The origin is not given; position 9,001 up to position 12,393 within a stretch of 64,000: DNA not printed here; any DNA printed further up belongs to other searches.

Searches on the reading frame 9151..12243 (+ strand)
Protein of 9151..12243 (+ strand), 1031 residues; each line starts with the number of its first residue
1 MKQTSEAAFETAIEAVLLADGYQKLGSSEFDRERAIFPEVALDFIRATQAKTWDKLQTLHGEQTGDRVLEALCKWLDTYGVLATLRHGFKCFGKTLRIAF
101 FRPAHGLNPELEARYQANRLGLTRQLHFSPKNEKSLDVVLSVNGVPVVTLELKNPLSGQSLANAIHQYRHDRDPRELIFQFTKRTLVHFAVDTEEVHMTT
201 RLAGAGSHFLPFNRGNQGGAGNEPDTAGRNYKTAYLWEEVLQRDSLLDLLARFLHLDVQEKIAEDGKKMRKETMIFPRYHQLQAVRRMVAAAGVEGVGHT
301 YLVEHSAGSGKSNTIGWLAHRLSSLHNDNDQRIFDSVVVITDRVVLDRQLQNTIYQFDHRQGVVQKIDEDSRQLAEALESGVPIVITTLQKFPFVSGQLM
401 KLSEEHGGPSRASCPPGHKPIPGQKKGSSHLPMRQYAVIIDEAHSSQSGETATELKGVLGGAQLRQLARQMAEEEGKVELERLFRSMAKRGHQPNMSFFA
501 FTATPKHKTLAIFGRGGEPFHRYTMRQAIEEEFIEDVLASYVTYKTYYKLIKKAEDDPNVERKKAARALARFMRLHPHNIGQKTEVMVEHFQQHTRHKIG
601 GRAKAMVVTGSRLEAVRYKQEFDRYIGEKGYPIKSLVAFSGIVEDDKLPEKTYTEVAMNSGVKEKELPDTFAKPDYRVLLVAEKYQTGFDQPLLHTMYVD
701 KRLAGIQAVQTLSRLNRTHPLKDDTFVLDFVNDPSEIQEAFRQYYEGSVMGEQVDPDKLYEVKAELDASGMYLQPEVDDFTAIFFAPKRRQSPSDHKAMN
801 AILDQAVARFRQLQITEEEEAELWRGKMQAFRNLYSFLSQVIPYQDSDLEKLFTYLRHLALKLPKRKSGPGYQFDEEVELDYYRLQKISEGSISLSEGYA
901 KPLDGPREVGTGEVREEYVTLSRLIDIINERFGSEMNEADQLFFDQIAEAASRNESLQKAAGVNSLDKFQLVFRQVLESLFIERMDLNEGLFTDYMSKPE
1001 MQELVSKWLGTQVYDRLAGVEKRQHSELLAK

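Call 4: search_protein_families(library=pfam, proteins=[window:9151-12243:+], max_evalue=0.01)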
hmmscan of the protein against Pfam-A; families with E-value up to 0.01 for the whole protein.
window:9151-12243:+ (1031 aa): 5 families
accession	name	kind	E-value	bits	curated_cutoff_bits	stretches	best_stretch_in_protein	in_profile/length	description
PF18766.7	SWI2_SNF2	-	4.9e-24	85.7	26.7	1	280-538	1-189/221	SWI2/SNF2 ATPase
PF04313.20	HSDR_N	-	5.1e-14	53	25.1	1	115-204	107-195/198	Type I restriction enzyme R protein N terminus (HSDR_N)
PF04851.21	ResIII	-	1.5e-10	41.7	22.5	1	277-454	4-145/164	Type III restriction enzyme, res subunit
PF22679.2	T1R_D3-like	-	3.4e-10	41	27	1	674-720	99-145/158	Type I restriction enzyme subunit R domain 3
PF13830.11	DUF4192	-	0.0037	17.7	27.8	0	744-860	118-237/321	Domain of unknown function (DUF4192)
